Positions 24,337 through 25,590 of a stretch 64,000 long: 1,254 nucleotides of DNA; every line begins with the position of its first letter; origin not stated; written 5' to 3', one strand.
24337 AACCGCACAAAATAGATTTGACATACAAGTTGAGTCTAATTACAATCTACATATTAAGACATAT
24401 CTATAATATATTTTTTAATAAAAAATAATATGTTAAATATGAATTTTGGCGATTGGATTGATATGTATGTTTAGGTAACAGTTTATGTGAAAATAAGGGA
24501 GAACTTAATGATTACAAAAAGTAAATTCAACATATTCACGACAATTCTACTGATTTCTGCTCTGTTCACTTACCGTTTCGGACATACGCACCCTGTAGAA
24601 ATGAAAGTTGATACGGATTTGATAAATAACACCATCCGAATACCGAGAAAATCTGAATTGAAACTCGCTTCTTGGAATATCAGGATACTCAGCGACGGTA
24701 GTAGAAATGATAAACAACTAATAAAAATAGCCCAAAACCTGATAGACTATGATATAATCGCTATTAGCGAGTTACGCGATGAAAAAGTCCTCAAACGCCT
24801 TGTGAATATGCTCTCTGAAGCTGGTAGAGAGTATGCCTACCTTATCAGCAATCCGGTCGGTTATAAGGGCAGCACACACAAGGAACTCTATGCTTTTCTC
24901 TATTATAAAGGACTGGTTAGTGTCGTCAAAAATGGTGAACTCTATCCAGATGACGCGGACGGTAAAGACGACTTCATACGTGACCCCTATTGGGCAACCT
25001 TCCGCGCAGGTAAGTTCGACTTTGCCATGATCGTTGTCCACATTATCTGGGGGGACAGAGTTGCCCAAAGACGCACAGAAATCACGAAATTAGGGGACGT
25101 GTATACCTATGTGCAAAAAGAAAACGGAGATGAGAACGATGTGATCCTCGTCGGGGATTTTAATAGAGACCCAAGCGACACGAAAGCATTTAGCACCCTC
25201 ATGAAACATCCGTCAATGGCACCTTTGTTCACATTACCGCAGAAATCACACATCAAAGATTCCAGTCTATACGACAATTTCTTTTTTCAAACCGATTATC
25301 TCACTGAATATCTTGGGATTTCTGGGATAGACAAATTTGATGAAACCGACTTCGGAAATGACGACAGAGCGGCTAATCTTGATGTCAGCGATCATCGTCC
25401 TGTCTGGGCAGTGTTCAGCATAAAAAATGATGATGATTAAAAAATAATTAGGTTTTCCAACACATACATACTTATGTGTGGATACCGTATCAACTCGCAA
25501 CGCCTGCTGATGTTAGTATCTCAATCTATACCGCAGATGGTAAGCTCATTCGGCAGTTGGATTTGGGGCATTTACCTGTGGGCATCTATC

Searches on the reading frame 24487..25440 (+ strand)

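Call 66: search_protein_families(library=pfam, proteins=[window:24487-25440:+], max_evalue=0.00001)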
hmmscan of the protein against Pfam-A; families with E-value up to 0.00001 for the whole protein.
window:24487-25440:+ (317 aa): 1 family
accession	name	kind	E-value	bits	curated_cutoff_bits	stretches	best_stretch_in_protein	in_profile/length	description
PF03372.29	Exo_endo_phos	-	7.8e-07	29.5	24.5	1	61-238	1-167/225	Endonuclease/Exonuclease/phosphatase family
